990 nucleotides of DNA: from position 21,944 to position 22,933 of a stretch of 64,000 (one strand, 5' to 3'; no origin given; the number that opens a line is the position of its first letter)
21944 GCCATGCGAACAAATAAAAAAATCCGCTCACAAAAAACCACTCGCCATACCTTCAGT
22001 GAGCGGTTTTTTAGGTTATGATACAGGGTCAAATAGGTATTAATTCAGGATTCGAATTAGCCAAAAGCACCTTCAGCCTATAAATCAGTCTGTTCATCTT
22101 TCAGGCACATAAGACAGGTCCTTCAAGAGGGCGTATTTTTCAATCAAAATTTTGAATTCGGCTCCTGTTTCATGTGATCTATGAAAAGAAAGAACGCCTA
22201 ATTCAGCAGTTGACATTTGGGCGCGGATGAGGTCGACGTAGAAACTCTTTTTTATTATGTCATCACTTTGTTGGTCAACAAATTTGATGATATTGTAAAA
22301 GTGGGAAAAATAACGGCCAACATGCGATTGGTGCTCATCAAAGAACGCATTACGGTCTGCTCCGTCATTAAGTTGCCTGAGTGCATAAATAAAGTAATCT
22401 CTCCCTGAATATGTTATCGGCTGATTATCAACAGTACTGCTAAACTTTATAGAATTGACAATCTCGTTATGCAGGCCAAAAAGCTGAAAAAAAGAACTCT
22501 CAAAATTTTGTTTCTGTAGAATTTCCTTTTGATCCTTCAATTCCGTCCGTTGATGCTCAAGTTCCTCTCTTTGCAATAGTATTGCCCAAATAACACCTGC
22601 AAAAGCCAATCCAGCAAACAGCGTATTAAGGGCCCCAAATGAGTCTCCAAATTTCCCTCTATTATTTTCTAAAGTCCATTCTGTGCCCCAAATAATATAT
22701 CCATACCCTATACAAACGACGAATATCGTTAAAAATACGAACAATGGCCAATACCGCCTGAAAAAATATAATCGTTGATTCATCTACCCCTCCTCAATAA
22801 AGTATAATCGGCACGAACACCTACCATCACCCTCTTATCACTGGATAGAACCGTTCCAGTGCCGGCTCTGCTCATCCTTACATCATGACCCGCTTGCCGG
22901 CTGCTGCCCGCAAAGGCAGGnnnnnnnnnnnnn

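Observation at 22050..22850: Low-GC single-gene island encoding a membrane-anchored Abi-like protein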

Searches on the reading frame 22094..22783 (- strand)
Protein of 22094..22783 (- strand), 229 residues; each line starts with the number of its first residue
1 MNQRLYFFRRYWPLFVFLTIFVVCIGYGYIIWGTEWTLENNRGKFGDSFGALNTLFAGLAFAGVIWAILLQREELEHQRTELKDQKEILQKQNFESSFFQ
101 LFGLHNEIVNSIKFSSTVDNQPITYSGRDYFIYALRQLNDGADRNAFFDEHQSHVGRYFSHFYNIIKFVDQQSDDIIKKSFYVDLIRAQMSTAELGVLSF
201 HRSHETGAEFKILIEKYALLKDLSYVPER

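Call 4: search_protein_families(library=pfam, proteins=[window:22094-22783:-], max_evalue=1)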
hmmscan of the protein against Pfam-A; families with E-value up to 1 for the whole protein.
window:22094-22783:- (229 aa): 4 families
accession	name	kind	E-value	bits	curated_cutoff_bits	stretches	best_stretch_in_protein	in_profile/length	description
PF16872.10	putAbiC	-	7.6e-20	71.7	22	1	150-223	1-75/80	Putative phage abortive infection protein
PF19560.4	DUF6082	-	0.013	15.5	26.7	1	44-83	3-42/163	Family of unknown function (DUF6082)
PF15818.10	CCDC73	-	0.19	10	27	1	65-95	30-60/1050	Coiled-coil domain-containing protein 73 family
PF19942.4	DUF6404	-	0.2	12.5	27.6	1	8-73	44-103/115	Family of unknown function (DUF6404)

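Call 5: search_protein_families(library=padloc, proteins=[window:22094-22783:-], max_evalue=1)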
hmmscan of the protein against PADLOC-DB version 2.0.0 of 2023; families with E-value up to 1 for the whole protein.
window:22094-22783:- (229 aa): 2 families
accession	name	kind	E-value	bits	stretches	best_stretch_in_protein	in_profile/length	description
PDLC02351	AbiP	-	8.9e-08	30.4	1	61-217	5-174/223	AbiP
PDLC02343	AbiC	-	3.6e-07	28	1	146-198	172-228/306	AbiC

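Call 6: search_protein_families(library=ncbifam, proteins=[window:22094-22783:-], max_evalue=1)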
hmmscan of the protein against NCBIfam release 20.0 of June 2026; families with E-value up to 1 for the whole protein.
window:22094-22783:- (229 aa): 1 family
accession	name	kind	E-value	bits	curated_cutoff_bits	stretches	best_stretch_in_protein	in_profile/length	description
TIGR01454.1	AHBA_synth_RP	hypoth_equivalog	0.18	11.4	246.65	1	143-181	30-68/205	AHBA synthesis associated protein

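Call 7: search_protein_families(library=phrogs, proteins=[window:22094-22783:-], max_evalue=1)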
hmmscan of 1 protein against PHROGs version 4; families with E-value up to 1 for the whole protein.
window:22094-22783:- (229 aa): 8 families
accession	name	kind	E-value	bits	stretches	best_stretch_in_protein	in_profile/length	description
phrog_8999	-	unknown function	1.3e-26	94.8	1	20-224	20-244/270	-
phrog_38218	-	unknown function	1.1e-07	32.8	1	91-223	41-177/248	-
phrog_21402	-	unknown function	0.04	15.1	1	112-185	18-99/149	-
phrog_12697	-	unknown function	0.2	12.8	1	14-71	38-95/116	-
phrog_32679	-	unknown function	0.27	12.3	1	103-125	5-27/57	-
phrog_505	-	other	0.38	11.2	1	105-189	192-263/295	polynucleotide kinase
phrog_214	-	lysis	0.46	11.3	0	54-92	12-50/176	Rz-like spanin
phrog_13586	-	unknown function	0.51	11.3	0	6-31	47-72/121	-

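Call 13: find_homologous_proteins(query=window:22094-22783:-, max_evalue=0.001)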
Query window:22094-22783:- (229 aa): 529 proteins with E <= 0.001 among 649 candidates; the best 120 are listed.
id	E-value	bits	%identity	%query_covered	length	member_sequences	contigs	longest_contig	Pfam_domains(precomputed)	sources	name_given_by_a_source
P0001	2.2e-150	517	100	100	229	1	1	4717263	PF16872.11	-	-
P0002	7.1e-82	293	61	96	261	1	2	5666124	PF16872.11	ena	-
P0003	6.1e-76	273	56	97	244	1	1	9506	PF16872.11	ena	-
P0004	7.6e-68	247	57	82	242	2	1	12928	PF16872.11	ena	-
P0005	3.8e-65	238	52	99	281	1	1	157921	PF16872.11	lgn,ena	-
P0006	6.1e-61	224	48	99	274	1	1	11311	PF16872.11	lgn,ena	-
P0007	5.2e-60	221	48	96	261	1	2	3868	PF16872.11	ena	-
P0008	2.9e-55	205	47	100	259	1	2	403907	PF16872.11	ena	-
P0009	2.2e-54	203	45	96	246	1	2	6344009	PF16872.11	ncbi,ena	-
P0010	4.4e-54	202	43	94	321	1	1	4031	PF16872.11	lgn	-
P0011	2.8e-52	196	52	81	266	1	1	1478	PF16872.11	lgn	-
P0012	2.3e-51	193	47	96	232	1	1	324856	PF16872.11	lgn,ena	-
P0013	4.6e-51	192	45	94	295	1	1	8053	PF16872.11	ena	-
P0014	2.7e-50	189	46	87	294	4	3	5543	PF16872.11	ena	-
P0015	2.8e-50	189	43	94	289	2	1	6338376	PF16872.11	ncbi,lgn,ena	-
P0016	1.0e-49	187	45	87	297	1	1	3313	PF16872.11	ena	-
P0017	3.8e-49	185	43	85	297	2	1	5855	PF16872.11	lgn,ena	-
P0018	1.1e-48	184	45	87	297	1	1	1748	PF16872.11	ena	-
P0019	3.5e-48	182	43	85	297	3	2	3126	PF16872.11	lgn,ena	-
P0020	3.9e-48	182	45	94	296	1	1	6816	PF16872.11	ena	-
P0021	1.1e-47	181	46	94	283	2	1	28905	PF16872.11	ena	-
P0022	1.7e-47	180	45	94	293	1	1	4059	PF16872.11,PF19560.5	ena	-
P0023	2.1e-47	180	44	94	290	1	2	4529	PF16872.11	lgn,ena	-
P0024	3.1e-47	179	47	94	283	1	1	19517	PF16872.11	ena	-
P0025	3.7e-47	179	41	94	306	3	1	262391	PF18829.8,PF16872.11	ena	-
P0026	4.9e-47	179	43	85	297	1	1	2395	PF16872.11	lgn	-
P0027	5.3e-47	178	41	94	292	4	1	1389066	PF16872.11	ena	-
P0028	5.6e-47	178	46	95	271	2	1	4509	PF16872.11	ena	-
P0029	9.9e-47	178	43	94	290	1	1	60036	PF16872.11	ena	-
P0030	1.3e-46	177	42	92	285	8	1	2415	PF16872.11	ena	-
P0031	2.7e-46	176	44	93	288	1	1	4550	PF16872.11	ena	-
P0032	2.8e-46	176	46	94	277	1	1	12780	PF16872.11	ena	-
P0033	2.9e-46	176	39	93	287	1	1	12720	PF16872.11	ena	-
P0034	7.2e-46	175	39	94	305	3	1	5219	PF16872.11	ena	-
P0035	7.6e-46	175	42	85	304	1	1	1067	PF16872.11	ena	-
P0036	8.6e-46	175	44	94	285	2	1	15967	PF16872.11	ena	-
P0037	8.7e-46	175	45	94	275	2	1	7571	PF16872.11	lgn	-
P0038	9.2e-46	174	42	84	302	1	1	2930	PF16872.11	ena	-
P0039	1.1e-45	174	44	94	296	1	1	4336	PF16872.11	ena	-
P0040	1.9e-45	173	44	96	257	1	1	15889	PF16872.11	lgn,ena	-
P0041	2.2e-45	173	44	94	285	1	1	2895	PF16872.11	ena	-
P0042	4.4e-45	172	45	80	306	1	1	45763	PF16872.11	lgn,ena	-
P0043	5.1e-45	172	40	94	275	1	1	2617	PF16872.11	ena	-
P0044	6.9e-45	172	43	94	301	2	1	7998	PF16872.11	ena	-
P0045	7.2e-45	172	41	94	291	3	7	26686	PF16872.11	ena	-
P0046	7.3e-45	171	42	80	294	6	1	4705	PF16872.11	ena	-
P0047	8.0e-45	171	42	94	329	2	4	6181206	PF16872.11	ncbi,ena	-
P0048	8.9e-45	171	45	93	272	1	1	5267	PF16872.11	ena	-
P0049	1.9e-44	170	44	80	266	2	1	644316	PF16872.11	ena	-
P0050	2.0e-44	170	43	94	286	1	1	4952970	PF16872.11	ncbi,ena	-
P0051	2.3e-44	170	42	94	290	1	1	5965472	PF16872.11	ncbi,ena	-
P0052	2.3e-44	170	45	80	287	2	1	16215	PF16872.11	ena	-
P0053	3.5e-44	169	46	94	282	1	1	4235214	PF16872.11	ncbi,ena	-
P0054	3.7e-44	169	45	93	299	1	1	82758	PF16872.11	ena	-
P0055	3.7e-44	169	46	94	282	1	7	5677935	PF16872.11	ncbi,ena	-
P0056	4.4e-44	169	42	80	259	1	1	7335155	PF16872.11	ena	-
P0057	4.8e-44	169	43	80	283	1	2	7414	PF16872.11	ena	-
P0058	6.4e-44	168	43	83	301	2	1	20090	PF16872.11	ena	-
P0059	7.0e-44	168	43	93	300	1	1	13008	PF16872.11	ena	-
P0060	7.6e-44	168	38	98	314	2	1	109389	PF16872.11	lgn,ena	-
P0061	8.3e-44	168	45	94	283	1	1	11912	PF16872.11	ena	-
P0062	1.2e-43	167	42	93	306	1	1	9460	PF16872.11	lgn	-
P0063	1.5e-43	167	45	80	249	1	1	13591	PF16872.11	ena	-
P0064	1.7e-43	167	44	94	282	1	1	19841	PF16872.11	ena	-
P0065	2.7e-43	166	45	93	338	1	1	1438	PF16872.11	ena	-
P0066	4.0e-43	166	50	80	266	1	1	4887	PF16872.11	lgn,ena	-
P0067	5.0e-43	165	45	93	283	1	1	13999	PF16872.11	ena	-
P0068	6.1e-43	165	44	94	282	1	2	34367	PF16872.11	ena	-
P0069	7.5e-43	165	53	79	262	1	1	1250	PF16872.11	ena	-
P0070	1.7e-42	164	42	85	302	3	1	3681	PF16872.11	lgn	-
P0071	2.5e-42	163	43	94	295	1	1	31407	PF16872.11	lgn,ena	-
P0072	4.0e-42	163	43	80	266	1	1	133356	PF16872.11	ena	-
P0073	4.5e-42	162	51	79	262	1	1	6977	PF16872.11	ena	-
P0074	4.9e-42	162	42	93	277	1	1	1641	PF16872.11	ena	-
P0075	7.0e-42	162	40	94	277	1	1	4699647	PF16872.11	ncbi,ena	-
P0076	8.4e-42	161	45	94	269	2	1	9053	PF16872.11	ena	-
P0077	9.5e-42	161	43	94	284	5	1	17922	PF16872.11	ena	-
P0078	1.1e-41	161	41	80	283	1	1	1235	PF16872.11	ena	-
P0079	1.4e-41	161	42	94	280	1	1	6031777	PF16872.11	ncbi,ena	-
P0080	2.7e-41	160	44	96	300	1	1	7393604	PF16872.11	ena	-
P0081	4.7e-41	159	43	94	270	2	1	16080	PF16872.11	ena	-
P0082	5.9e-41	159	41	80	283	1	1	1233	PF16872.11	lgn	-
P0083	7.7e-41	158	43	94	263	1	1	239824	PF16872.11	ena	-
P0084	7.9e-41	158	41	93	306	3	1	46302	PF16872.11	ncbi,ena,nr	ncbi:MAG: putative phage abortive infection protein [Gemmatimonadetes bacterium]|nr:putative phage a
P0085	9.2e-41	158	42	94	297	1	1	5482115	PF16872.11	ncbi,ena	-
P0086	9.5e-41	158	47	80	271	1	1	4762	PF16872.11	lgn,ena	-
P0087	1.0e-40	158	42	94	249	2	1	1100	PF16872.11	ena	-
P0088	1.4e-40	157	42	94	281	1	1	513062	PF16872.11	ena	-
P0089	1.8e-40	157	38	94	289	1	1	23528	PF16872.11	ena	-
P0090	2.4e-40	157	44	90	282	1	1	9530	PF16872.11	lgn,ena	-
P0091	3.0e-40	156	43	94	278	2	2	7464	PF16872.11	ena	-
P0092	4.3e-40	156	43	94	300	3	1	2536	PF16872.11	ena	-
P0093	4.7e-40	156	43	94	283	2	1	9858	PF16872.11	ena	-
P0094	7.0e-40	155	43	94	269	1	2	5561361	PF16872.11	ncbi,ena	-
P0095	1.0e-39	155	42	94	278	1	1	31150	PF16872.11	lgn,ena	-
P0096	1.2e-39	154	47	79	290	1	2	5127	PF16872.11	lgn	-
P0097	1.6e-39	154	43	77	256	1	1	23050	PF16872.11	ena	-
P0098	2.3e-39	154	43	93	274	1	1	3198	PF16872.11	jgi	jgi:hypothetical protein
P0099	2.6e-39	153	42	93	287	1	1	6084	PF16872.11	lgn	-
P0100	2.6e-39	153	46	89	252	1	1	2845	PF16872.11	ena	-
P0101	3.6e-39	153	43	94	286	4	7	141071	PF16872.11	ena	-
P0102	6.0e-39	152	39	94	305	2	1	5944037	PF16872.11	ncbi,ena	-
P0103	6.4e-39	152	45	81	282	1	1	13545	PF16872.11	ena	-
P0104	6.5e-39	152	38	90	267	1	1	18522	PF16872.11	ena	-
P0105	7.6e-39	152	44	81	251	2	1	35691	PF16872.11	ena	-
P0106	1.4e-38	151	46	79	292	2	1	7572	PF16872.11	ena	-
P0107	1.5e-38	151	43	90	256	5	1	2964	PF16872.11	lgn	-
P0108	1.5e-38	151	45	93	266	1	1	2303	PF16872.11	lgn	-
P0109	2.2e-38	150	42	93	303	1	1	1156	PF16872.11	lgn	-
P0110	2.4e-38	150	43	94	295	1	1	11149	PF16872.11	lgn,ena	-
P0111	2.8e-38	150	41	94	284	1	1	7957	PF16872.11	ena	-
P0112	3.0e-38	150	41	94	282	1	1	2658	PF16872.11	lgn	-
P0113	3.8e-38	150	42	94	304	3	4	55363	PF16872.11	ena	-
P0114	4.4e-38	149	41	94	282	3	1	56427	PF16872.11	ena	-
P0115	4.8e-38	149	44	80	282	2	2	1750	PF16872.11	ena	-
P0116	7.9e-38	148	45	90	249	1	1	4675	PF16872.11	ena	-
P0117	9.3e-38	148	42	94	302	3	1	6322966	PF16872.11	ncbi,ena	-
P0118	1.4e-37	148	42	73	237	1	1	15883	PF16872.11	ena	-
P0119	2.5e-37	147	39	89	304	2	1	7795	PF16872.11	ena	-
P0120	3.5e-37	146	41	94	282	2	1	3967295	PF16872.11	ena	-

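Call 15: find_encoding_contigs(protein=P0002, flank=8000, max_places=3)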
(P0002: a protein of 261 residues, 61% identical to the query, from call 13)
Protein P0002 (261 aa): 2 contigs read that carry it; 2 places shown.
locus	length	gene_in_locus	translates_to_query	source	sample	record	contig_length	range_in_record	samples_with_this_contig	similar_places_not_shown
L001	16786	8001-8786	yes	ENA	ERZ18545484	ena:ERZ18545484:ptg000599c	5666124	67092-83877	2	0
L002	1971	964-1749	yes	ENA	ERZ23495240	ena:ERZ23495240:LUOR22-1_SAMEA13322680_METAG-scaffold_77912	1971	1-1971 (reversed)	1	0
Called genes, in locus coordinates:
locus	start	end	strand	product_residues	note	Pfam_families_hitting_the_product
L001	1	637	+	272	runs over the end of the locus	PF00106:adh_short, PF08659:KR, PF13561:adh_short_C2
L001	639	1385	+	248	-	PF00106:adh_short, PF08659:KR, PF13561:adh_short_C2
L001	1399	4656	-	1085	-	PF20067:SSL_N (faint), PF07494:Reg_prop (weak), PF07495:Y_Y_Y, PF00158:Sigma54_activat, PF14532:Sigma54_activ_2, PF07728:AAA_5 (weak), PF25601:AAA_lid_14, PF02954:HTH_8 (weak)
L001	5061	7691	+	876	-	PF17963:Big_9 (faint), PF18911:PKD_4 (faint), PF21027:Sde0182_C (faint), PF22352:K319L-like_PKD, PF13620:CarboxypepD_reg, PF13715:CarbopepD_reg_2 (faint), PF13620:CarboxypepD_reg (weak), PF03781:FGE-sulfatase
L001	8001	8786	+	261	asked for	PF16872:putAbiC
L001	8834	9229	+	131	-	-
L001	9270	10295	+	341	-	-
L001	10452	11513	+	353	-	PF03781:FGE-sulfatase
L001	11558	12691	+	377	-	-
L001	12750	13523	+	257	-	PF03781:FGE-sulfatase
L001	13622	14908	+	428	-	-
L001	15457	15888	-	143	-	PF07494:Reg_prop (faint)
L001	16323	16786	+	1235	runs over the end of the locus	-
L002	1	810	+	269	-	?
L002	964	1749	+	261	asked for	PF16872:putAbiC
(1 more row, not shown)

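Call 16: find_encoding_contigs(protein=P0001, flank=10000, max_places=3)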
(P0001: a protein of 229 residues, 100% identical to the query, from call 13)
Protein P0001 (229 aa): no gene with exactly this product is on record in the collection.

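Call 18: find_related_loci(query=A1, collection=genome_contigs, flank=10000)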
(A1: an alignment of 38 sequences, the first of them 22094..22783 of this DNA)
Query A1 (229 aa) in genome_contigs; peptide patterns used: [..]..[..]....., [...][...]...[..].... (x = any residue, [..] = any of these).
418 stretches matched a pattern; 350 encode a relative of the query (tblastn E <= 1e-3); the best 80 are kept; 80 distinct loci.
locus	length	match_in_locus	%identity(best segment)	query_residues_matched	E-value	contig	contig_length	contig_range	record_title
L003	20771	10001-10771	43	10-225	4e-56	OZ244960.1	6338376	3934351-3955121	MAG: Candidatus Latescibacterota bacterium isolate 84ceb019-2832-410a-8319-f59b3e32517b genome assembly, chromosome: 1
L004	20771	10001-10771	42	30-224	2e-52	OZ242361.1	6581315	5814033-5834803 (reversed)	MAG: Candidatus Latescibacterota bacterium isolate c7d3165a-3b70-4ca6-a93c-9a173e2068a1 genome assembly, chromosome: 1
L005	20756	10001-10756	42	11-225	5e-52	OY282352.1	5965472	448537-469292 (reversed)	MAG: uncultured Latescibacteria bacterium genome assembly, chromosome: 1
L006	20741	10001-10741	42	10-224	7e-52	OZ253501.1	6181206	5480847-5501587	MAG: Candidatus Latescibacterota bacterium isolate f485d00f-16df-4488-a4d1-ddfd292eb512 genome assembly, chromosome: 1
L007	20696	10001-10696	42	30-224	4e-51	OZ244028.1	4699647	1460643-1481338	MAG: Candidatus Latescibacterota bacterium isolate bd5b79a9-654a-4f06-b92f-bece6890e083 genome assembly, chromosome: 1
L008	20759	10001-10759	43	11-225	9e-51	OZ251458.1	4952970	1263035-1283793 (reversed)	MAG: Candidatus Latescibacterota bacterium isolate 0d485872-e18d-4011-b7de-a34ce824adf8 genome assembly, chromosome: 1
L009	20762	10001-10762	42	10-225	2e-49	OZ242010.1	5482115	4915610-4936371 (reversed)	MAG: Candidatus Latescibacterota bacterium isolate 318c57a3-5c92-4b38-acc3-b9680ed3e2d2 genome assembly, chromosome: 1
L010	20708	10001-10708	43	10-224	7e-48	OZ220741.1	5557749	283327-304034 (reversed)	MAG: Candidatus Latescibacterota bacterium isolate a9e09e5c-d410-47d8-823c-ef7e39eb5a37 genome assembly, chromosome: 1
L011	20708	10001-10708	43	10-224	4e-47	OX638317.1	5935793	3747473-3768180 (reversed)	MAG: uncultured Latescibacteria bacterium isolate cbbe8a84-e08a-4d06-a76e-2eb930d8ff24 genome assembly, chromosome: 1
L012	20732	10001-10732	42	11-225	3e-46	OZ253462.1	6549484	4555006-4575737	MAG: Candidatus Latescibacterota bacterium isolate 85c596c4-e601-42f5-bc00-22a25924bb3e genome assembly, chromosome: 1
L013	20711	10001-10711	42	10-223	2e-42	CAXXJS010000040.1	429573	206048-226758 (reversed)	MAG: Candidatus Latescibacterota bacterium isolate d54d2296-71c2-45af-80d9-7212e301404d genome assembly, contig: contig_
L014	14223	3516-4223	41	14-229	1e-42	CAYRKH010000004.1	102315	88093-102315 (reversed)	MAG TPA_asm: uncultured Woeseiaceae bacterium isolate SRP263527_co1_191 genome assembly, contig: NODE_97_length_102315_c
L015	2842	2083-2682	43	42-224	8e-40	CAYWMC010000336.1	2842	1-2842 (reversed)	MAG TPA_asm: uncultured Klebsiella sp. isolate SRP302895_co1_359 genome assembly, contig: NODE_82858_length_2842_cov_7.3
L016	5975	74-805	38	13-224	2e-39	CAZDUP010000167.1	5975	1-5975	MAG TPA_asm: uncultured Thermodesulfobacteriota bacterium isolate SRP239054_co1_42 genome assembly, contig: NODE_11652_l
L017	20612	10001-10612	43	44-225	2e-39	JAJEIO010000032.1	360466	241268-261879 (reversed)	MAG: Candidatus Latescibacterota bacterium isolate p16x65bins.25 k141_339418, whole genome shotgun sequence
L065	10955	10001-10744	32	12-223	7e-29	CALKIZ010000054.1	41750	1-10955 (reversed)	MAG: uncultured Neomegalonema sp. isolate H1_Bin_Bin_59_1 genome assembly, contig: c_000000284486, whole genome shotgun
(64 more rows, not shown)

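Call 23: predict_structure(alignment_id=A1)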
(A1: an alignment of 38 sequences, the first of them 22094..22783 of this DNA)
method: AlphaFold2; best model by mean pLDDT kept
length: 229 residues; sequences in the alignment: 38
mean_pLDDT: 85.4   pTM: 0.61
mean pLDDT of the five models: 85.4, 83.7, 83.5, 82.0, 80.8
residues with pLDDT >= 90: 108; 70-90: 96; 50-70: 24; < 50: 1
segments of 3 or more residues with pLDDT < 50: none
pLDDT, mean of each block of 10 residues (from residue 1): 75 86 85 63 62 81 82 83 88 91 93 95 96 95 93 92 93 84 92 94 80 91 66
secondary structure, 60 per line:
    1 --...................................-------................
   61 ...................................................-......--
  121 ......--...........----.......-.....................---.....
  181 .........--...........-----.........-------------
elements in order: H3-37 H45-111 E113-118 E121-126 H129-139 H144-150 H152-172 H176-189 H192-202 H208-216

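Call 26: search_solved_structures(query=A1, max_evalue=1)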
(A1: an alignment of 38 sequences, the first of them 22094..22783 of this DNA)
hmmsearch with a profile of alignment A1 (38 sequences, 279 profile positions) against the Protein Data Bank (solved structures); distinct sequences matched with E-value up to 1: 6.
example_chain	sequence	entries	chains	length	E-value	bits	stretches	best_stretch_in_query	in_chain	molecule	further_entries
9wng_R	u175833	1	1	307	0.12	14.8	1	36-92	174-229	5-hydroxytryptamine receptor 2B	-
5tvn_A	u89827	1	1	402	0.52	12.6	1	36-100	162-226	Chimera protein of human 5-hydroxytryptamine receptor 2B and E. Coli soluble cytochrome b5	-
6dry_A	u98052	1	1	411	0.53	12.6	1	36-100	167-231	5HT2B receptor, BRIL chimera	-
7srq_R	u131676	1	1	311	0.54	12.6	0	36-82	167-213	5-hydroxytryptamine receptor 2B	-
6drx_A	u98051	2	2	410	0.57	12.5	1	36-107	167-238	5HT2B receptor, BRIL chimera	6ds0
4ib4_A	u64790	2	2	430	0.75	12.1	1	36-107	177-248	Chimera protein of human 5-hydroxytryptamine receptor 2B and E. Coli soluble cytochrome b5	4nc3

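Call 27: fold_search(model_id=the predicted structure, library=pdb)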
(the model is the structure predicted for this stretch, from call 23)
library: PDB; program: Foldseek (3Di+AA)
matches with E <= 10: 180; with E <= 0.001: 0
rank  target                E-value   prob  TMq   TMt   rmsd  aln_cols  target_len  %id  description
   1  8zqe_R                2.2e-01  0.13  0.13  0.11  13.4       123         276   12  Cryo-EM structure of the GPR15L(C11)-bound GPR15 complex (released 2024-07-10)
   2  1fxk_B                8.3e-01  0.25  0.17  0.32  19.7       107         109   13  CRYSTAL STRUCTURE OF ARCHAEAL PREFOLDIN (GIMC). (released 2000-12-06)
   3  2zdi_B                1.0e+00  0.18  0.14  0.27  17.2        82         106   16  Crystal structure of Prefoldin from Pyrococcus horikoshii OT3 (released 2008-02-05)
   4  1gm7_A                1.2e+00  0.05  0.11  0.12  14.4       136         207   11  Crystal structures of penicillin acylase enzyme-substrate complexes: Structural insights into the catalytic mechanism (released 2001-11-28)
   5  4ija_B                1.2e+00  0.07  0.10  0.08  11.7        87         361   13  Structure of S. aureus methicillin resistance factor MecR2 (released 2013-06-12)
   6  8zyv_F                1.2e+00  0.04  0.12  0.12  20.9       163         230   12  Bacterial flagellar sodium-driven stator PomA5PomB2 with 100 mM NaCl (released 2025-01-01)
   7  2zdi_A                1.4e+00  0.15  0.14  0.28  17.1        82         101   16  Crystal structure of Prefoldin from Pyrococcus horikoshii OT3 (released 2008-02-05)
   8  2hko                  1.4e+00  0.05  0.11  0.05  27.2       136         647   17  Crystal structure of LSD1 (released 2006-08-29)
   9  8brd_A                1.4e+00  0.04  0.12  0.11  22.2       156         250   11  Mechanisms of ion selectivity and rotor coupling in the bacterial flagellar sodium-driven stator unit (released 2023-06-14)
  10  9ijm_F                1.5e+00  0.04  0.12  0.13  21.3       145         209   12  Bacterial flagellar sodium-driven stator PomA5PomB2 with 100 mM NaCl and 0.1 mM phenamil (released 2025-01-01)
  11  8kfx_R                1.6e+00  0.07  0.14  0.12  13.6       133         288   10  Gi bound CCR8 complex with nonpeptide agonist LMD-009 (released 2024-02-07)
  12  7a0y_B                1.6e+00  0.04  0.14  0.10  15.7       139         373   17  Structure of dimeric sodium proton antiporter NhaA K300R variant, at pH 8.2, crystallized with chimeric Fab antibodies (released 2022-02-23)
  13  3onl_C                1.7e+00  0.18  0.19  0.37   7.6       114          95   11  yeast Ent3_ENTH-Vti1p_Habc complex structure (released 2011-07-20)
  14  4tql_A                1.7e+00  0.07  0.16  0.16  24.7       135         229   14  Computationally designed three helix bundle (released 2014-10-15)
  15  4ija_A                1.7e+00  0.06  0.10  0.07  11.7        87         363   13  Structure of S. aureus methicillin resistance factor MecR2 (released 2013-06-12)
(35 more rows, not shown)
